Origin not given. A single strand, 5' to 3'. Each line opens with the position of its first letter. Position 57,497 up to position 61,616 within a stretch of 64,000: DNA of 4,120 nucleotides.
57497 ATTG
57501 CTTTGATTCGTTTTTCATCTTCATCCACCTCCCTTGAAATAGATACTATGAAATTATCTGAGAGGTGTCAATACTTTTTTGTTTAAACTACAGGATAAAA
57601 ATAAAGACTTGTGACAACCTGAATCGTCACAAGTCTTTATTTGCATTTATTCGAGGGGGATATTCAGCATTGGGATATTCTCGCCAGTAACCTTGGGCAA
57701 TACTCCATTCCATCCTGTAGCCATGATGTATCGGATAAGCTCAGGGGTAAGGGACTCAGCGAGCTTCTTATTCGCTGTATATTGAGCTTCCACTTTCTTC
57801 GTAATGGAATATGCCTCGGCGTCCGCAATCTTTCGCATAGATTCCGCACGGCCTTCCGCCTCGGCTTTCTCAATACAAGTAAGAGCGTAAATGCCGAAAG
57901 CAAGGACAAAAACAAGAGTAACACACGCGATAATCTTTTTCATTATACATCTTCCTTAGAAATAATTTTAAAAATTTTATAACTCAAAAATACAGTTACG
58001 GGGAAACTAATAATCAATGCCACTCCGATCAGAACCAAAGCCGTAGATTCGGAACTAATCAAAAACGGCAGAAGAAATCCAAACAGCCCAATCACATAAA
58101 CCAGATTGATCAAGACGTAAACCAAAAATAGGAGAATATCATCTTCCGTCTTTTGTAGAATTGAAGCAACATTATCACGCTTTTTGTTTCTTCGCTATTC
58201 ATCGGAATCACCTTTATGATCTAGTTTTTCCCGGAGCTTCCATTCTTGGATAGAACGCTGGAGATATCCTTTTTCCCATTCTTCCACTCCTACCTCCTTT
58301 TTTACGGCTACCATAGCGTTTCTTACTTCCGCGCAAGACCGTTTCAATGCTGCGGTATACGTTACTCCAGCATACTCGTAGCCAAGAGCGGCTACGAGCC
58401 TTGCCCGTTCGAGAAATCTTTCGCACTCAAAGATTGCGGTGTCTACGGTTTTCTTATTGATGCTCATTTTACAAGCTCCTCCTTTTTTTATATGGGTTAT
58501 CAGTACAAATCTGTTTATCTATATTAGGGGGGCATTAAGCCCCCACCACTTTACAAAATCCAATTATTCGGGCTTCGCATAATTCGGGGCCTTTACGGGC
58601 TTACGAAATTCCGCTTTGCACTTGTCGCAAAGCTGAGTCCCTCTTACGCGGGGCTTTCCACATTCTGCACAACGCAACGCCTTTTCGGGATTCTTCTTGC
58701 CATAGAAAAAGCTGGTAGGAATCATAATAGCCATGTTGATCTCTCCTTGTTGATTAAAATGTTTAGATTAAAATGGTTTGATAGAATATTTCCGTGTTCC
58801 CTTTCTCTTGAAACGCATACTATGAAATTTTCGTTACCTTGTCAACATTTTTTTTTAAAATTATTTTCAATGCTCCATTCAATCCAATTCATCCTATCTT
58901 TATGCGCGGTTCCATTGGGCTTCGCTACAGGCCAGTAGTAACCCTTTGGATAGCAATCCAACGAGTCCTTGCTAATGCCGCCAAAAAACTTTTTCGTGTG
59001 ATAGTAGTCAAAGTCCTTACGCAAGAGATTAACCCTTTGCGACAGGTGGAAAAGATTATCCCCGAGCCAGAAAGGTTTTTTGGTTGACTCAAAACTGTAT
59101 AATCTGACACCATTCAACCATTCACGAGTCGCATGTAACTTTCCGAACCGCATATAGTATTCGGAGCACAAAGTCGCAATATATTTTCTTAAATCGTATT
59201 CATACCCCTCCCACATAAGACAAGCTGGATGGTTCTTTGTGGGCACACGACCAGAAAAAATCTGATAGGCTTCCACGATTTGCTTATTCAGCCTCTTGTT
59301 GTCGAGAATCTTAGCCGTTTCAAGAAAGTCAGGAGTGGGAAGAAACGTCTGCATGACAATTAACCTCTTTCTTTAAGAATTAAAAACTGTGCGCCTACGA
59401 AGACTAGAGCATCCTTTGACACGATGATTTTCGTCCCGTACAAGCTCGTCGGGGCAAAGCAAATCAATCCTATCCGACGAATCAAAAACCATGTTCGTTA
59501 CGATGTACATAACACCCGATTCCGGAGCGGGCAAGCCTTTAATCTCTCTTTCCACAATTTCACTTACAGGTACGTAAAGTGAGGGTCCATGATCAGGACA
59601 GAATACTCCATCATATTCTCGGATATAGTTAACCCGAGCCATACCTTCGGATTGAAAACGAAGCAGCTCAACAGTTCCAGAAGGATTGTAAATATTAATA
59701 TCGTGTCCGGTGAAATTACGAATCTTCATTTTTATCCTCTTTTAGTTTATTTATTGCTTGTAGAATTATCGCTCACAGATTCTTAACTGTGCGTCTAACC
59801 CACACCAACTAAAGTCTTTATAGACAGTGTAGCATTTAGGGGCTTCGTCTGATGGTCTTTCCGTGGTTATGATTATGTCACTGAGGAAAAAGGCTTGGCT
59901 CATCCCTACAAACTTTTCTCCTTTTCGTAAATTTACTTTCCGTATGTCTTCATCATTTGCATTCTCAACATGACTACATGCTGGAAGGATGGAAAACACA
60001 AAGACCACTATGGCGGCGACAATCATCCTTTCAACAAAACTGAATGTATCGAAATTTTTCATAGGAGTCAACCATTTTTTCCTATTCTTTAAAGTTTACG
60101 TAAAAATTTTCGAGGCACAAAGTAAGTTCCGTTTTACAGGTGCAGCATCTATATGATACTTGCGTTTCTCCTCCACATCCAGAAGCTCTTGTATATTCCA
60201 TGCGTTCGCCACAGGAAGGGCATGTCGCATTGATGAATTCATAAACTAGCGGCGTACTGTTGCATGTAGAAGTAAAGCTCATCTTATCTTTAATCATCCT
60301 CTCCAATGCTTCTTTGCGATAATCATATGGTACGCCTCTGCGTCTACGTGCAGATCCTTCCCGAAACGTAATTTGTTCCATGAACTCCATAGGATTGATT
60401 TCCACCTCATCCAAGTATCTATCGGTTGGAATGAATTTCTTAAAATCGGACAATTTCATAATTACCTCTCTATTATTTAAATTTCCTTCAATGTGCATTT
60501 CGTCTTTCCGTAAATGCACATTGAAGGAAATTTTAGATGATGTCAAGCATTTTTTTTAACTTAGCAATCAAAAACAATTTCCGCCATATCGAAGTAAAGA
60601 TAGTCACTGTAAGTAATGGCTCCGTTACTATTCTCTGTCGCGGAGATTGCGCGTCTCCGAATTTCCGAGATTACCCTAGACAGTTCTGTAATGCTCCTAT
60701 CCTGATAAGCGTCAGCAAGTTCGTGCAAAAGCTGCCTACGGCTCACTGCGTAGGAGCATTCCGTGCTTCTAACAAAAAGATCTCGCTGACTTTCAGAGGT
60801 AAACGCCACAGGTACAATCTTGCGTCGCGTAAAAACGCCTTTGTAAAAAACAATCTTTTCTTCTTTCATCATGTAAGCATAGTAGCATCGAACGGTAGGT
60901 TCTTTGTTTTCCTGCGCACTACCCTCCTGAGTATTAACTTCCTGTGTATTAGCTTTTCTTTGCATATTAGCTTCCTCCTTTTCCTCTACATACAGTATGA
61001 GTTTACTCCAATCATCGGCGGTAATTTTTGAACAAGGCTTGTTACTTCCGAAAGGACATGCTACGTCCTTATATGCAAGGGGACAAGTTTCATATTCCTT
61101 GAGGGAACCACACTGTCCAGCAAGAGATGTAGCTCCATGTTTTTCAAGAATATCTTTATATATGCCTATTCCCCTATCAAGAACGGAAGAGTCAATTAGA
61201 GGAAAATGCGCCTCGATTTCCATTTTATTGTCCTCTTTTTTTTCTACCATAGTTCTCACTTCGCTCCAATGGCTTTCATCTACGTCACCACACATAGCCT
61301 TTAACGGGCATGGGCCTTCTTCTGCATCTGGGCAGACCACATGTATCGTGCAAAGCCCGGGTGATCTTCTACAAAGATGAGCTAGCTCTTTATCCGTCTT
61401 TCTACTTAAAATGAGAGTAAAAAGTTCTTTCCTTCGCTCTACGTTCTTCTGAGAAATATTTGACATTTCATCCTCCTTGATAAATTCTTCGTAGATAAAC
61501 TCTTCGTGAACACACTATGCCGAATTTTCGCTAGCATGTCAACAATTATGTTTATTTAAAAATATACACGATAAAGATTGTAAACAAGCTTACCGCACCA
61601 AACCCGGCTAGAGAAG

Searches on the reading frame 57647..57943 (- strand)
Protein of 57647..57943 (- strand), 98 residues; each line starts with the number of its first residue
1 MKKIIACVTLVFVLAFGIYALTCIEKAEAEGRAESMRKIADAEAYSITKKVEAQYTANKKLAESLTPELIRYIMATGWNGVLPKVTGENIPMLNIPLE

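Call 64: search_protein_families(library=pfam, proteins=[window:57647-57943:-], max_evalue=0.01)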
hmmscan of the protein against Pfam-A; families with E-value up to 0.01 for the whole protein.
window:57647-57943:- (98 aa): 1 family
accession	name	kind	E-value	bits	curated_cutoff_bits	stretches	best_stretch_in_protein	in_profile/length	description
PF15975.10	Flot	-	0.002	18.6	27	1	27-88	7-60/124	Flotillin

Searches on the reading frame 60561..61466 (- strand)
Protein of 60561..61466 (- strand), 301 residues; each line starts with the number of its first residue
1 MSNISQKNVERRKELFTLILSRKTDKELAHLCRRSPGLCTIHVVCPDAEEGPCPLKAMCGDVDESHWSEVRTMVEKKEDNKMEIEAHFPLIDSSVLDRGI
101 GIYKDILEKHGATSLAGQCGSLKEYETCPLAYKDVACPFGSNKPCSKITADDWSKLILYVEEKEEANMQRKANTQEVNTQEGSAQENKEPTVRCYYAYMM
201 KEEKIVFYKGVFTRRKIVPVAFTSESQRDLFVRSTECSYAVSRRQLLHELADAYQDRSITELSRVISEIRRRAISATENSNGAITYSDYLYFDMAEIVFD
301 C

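Call 10: search_protein_families(library=phrogs, proteins=[window:60561-61466:-], max_evalue=0.01)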
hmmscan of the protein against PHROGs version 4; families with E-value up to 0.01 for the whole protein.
window:60561-61466:- (301 aa): 1 family
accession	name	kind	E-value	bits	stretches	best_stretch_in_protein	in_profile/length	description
phrog_6887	-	unknown function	0.0024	19.1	0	124-181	6-66/73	-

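Call 29: search_protein_families(library=pfam, proteins=[window:60561-61466:-], max_evalue=0.05)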
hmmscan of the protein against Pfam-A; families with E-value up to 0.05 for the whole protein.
window:60561-61466:- (301 aa): 0 families

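Call 84: search_protein_families(library=padloc, proteins=[window:60561-61466:-], max_evalue=1)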
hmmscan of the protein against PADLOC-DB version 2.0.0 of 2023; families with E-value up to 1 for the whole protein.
window:60561-61466:- (301 aa): 0 families
